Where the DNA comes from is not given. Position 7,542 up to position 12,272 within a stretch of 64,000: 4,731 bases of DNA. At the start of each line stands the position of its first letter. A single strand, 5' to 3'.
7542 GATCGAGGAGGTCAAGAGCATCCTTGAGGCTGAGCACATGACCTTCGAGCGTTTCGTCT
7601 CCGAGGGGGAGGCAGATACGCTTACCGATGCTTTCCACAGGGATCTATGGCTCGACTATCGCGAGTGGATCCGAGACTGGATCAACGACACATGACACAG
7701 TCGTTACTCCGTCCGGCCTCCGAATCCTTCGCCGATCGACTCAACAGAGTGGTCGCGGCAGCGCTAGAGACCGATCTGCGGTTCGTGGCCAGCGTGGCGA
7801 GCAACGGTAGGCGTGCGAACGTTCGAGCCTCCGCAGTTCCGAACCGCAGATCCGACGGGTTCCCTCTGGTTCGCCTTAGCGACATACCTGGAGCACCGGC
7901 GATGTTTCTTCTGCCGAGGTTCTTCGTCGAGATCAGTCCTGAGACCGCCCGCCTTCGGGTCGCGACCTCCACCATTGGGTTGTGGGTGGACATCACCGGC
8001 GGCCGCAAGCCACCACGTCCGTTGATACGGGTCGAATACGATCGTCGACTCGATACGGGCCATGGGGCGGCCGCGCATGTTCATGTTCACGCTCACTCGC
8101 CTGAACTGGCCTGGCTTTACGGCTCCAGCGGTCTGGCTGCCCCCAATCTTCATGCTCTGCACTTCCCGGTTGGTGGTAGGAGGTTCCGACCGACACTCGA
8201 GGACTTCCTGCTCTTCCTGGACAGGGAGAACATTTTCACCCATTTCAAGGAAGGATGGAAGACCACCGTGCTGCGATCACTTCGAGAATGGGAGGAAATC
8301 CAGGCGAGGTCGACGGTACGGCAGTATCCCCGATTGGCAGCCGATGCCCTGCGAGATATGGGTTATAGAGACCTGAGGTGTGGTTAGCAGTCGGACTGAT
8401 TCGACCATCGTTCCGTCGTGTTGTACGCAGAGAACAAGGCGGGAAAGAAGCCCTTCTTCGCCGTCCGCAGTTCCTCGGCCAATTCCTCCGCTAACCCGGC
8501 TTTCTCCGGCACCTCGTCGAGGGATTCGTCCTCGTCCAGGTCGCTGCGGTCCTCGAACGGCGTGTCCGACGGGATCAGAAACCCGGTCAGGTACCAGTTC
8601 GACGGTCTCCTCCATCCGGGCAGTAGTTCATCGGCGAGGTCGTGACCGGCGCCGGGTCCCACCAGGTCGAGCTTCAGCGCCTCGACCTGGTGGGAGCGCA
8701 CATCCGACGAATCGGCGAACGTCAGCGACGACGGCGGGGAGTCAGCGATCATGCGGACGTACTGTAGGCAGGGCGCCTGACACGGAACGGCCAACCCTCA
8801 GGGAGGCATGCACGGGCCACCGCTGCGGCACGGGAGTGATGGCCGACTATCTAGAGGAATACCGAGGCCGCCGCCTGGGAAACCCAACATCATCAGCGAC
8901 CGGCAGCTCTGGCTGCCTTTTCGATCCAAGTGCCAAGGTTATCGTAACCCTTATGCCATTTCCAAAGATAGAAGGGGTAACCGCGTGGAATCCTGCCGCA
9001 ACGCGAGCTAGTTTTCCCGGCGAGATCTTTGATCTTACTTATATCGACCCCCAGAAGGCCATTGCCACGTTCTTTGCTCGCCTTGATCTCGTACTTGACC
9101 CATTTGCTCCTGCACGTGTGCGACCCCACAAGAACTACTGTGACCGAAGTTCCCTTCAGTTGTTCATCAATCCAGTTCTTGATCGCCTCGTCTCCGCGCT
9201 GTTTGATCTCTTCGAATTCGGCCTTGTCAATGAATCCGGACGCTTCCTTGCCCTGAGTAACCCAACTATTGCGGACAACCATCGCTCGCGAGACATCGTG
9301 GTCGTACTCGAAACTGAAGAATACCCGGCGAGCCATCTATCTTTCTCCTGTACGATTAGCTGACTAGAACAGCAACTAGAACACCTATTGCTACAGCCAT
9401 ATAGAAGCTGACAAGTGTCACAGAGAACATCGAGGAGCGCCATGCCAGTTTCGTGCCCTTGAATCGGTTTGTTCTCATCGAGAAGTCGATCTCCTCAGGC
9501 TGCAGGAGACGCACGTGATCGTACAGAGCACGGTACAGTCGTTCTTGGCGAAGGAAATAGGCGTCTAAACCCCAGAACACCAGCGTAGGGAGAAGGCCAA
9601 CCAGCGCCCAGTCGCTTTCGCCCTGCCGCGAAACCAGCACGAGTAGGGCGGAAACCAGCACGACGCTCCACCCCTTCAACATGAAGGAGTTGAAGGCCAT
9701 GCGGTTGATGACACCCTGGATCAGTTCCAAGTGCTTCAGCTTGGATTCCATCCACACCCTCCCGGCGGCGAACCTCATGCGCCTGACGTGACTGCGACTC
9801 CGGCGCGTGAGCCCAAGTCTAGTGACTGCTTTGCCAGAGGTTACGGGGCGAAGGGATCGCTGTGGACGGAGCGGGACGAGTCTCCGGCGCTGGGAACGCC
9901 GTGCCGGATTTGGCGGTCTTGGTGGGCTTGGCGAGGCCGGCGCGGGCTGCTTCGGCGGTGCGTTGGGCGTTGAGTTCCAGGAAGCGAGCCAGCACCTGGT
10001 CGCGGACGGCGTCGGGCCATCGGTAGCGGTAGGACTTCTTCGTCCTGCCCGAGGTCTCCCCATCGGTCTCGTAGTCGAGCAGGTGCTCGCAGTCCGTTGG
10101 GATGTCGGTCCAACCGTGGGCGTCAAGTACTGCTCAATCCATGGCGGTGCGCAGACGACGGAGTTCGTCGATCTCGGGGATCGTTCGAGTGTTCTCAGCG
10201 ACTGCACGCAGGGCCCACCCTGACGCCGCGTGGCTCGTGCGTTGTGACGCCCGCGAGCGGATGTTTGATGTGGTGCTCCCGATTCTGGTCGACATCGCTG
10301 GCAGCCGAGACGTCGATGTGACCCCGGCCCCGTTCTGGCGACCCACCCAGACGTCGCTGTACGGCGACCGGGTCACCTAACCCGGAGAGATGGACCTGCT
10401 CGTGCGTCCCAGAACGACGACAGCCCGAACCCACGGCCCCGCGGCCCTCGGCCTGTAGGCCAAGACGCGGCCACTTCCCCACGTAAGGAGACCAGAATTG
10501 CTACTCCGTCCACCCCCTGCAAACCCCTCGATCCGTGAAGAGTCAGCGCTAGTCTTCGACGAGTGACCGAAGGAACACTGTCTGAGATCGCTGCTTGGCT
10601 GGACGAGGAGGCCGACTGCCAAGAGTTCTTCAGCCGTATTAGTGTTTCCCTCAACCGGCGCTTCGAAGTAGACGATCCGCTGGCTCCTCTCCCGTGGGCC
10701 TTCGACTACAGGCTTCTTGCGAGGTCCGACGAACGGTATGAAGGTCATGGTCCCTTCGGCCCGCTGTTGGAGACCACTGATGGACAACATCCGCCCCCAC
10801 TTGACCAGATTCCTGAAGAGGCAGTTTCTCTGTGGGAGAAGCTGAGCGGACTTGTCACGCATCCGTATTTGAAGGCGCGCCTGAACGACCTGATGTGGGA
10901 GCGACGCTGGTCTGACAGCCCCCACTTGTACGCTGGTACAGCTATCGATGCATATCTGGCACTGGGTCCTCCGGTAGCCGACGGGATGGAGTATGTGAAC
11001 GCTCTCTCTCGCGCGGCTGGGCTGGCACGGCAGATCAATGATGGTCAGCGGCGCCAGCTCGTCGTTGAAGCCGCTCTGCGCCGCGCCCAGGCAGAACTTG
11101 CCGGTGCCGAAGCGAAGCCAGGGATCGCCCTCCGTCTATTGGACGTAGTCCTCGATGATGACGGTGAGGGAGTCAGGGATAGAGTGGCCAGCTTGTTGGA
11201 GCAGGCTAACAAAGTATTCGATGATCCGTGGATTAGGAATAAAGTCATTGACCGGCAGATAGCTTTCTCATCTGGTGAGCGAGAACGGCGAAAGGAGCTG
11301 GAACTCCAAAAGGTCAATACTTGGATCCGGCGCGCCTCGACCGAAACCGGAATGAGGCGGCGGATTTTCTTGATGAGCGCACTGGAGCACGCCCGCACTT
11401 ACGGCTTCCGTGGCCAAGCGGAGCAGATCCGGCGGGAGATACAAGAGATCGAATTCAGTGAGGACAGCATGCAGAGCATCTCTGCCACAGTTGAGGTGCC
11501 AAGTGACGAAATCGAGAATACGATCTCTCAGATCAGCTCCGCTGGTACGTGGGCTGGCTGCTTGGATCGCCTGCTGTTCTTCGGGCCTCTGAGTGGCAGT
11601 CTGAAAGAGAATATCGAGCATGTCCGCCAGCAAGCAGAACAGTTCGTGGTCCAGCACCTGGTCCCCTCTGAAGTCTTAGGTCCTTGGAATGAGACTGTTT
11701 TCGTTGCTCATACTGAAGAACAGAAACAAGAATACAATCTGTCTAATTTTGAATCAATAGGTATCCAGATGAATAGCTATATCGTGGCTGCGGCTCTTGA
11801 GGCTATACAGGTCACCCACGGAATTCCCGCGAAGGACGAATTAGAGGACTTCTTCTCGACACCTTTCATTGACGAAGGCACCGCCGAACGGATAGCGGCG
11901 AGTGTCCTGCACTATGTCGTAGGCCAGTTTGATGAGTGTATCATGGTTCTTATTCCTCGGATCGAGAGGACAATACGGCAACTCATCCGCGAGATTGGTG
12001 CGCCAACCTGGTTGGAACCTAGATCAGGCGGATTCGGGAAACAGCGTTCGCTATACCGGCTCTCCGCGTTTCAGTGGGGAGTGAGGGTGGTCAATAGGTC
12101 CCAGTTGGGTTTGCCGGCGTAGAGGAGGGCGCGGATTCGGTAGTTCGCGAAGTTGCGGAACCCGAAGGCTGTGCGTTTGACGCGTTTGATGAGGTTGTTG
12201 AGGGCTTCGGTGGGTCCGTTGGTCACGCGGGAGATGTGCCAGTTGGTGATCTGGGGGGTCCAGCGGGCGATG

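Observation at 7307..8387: Plus-strand 3-gene operon inside the DISARM locus: two tandem paralogous, extremely acidic ~65-aa proteins plus a 231-aa His-rich protein, all translationally coupled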

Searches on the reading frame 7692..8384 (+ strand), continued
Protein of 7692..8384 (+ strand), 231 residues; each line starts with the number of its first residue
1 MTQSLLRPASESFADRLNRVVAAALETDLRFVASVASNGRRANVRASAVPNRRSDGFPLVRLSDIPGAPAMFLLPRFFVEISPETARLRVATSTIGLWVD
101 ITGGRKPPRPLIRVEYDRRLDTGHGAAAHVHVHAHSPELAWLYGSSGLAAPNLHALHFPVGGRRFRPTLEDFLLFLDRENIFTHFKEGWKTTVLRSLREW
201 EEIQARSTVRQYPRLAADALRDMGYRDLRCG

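Call 92: search_solved_structures(query=A2, max_evalue=10)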
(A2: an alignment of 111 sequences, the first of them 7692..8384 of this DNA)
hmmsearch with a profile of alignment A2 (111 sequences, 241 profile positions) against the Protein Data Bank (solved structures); distinct sequences matched with E-value up to 10: 2.
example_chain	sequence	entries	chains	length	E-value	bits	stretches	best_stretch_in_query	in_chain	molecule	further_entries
7jty_B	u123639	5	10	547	0.16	14.5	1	164-218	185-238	Glucosidase 2 subunit beta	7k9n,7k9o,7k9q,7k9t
7kad_B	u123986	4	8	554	0.16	14.4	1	164-218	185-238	Glucosidase 2 subunit beta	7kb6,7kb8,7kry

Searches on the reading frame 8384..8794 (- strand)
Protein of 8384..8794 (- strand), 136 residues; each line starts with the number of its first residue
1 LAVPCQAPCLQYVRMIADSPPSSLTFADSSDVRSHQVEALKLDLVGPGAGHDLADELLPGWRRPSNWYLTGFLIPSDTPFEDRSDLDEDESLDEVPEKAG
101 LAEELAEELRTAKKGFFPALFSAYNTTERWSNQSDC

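Call 7: search_protein_families(library=pfam, proteins=[window:8384-8794:-], max_evalue=0.01)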
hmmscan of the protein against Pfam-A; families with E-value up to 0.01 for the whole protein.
window:8384-8794:- (136 aa): 0 families

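Call 12: search_protein_families(library=phrogs, proteins=[window:8384-8794:-], max_evalue=0.1)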
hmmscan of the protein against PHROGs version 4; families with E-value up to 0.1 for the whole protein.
window:8384-8794:- (136 aa): 1 family
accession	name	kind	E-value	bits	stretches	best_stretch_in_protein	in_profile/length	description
phrog_22462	-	unknown function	0.016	13.6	1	27-95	10-74/1214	-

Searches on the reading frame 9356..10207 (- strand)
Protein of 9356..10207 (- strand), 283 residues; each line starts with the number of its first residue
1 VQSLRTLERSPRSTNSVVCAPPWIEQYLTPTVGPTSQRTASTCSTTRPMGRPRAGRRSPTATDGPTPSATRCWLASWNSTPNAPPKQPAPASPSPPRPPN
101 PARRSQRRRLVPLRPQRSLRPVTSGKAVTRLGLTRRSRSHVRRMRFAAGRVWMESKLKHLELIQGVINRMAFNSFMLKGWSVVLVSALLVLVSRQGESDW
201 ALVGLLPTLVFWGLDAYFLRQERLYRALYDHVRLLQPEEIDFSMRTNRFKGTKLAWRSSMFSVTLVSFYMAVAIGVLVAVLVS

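Call 7: search_protein_families(library=pfam, proteins=[window:9356-10207:-], max_evalue=0.01)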
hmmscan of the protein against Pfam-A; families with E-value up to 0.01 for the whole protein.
window:9356-10207:- (283 aa): 0 families

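Call 9: search_protein_families(library=padloc, proteins=[window:9356-10207:-], max_evalue=0.01)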
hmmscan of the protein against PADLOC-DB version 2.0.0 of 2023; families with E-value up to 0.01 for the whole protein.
window:9356-10207:- (283 aa): 4 families
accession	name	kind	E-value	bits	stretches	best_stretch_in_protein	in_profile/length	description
PDLC04686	PDC-M50A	-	2.7e-47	158.4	1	153-282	1-131/134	-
PDLC04685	PDC-M50A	-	2.2e-36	123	1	154-281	3-127/130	-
PDLC04687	PDC-M50A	-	1.1e-20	72.1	1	156-277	12-134/144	-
PDLC04684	PDC-M50A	-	4.8e-19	67.4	1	158-276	16-133/159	-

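Call 10: search_protein_families(library=ncbifam, proteins=[window:9356-10207:-], max_evalue=0.01)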
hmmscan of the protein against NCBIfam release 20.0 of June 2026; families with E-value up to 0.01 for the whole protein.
window:9356-10207:- (283 aa): 0 families

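Call 12: search_protein_families(library=phrogs, proteins=[window:9356-10207:-], max_evalue=0.1)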
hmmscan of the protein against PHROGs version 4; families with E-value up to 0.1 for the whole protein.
window:9356-10207:- (283 aa): 1 family
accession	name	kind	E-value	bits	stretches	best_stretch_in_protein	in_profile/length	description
phrog_19896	-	unknown function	3.2e-35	122.6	1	153-280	3-131/135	-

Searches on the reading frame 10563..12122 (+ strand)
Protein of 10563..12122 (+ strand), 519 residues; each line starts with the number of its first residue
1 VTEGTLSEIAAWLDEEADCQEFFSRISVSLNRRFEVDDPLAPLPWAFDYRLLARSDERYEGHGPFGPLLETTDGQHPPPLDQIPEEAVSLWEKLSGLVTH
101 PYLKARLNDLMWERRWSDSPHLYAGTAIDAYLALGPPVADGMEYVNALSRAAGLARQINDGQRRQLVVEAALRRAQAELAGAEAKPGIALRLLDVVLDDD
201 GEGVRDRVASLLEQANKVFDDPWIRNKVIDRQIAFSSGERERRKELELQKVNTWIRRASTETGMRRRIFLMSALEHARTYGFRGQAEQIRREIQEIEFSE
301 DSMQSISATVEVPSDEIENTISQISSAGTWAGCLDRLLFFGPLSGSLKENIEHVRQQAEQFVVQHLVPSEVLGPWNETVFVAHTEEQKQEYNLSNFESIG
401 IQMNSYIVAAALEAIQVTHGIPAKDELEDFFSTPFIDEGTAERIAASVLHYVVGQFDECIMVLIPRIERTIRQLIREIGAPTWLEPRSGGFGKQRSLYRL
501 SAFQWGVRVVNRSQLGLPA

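Call 7: search_protein_families(library=pfam, proteins=[window:10563-12122:+], max_evalue=0.01)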
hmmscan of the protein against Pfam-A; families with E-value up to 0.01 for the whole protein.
window:10563-12122:+ (519 aa): 2 families
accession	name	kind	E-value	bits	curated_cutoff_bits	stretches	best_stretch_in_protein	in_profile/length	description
PF24098.1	DUF7380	-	4.3e-11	43.4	27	1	63-164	72-174/177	Domain of unknown function (DUF7380)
PF22531.2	DUF7002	-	0.00067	19.7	27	1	258-370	9-125/195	Family of unknown function (DUF7002)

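Call 9: search_protein_families(library=padloc, proteins=[window:10563-12122:+], max_evalue=0.01)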
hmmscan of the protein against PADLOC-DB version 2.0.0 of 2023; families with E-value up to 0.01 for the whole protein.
window:10563-12122:+ (519 aa): 2 families
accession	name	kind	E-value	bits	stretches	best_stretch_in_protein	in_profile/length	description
PDLC05012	PDC-S39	-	8.7e-26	88.8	1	63-483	74-520/615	-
PDLC05011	PDC-S39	-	9.5e-18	62.2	1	79-480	82-499/595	-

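Call 10: search_protein_families(library=ncbifam, proteins=[window:10563-12122:+], max_evalue=0.01)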
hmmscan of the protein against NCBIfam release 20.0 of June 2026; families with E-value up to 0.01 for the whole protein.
window:10563-12122:+ (519 aa): 0 families

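Call 12: search_protein_families(library=phrogs, proteins=[window:10563-12122:+], max_evalue=0.1)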
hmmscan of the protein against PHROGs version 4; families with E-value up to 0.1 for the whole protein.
window:10563-12122:+ (519 aa): 1 family
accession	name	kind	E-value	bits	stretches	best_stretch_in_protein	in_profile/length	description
phrog_31613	-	unknown function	0.026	14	1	82-133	96-146/615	-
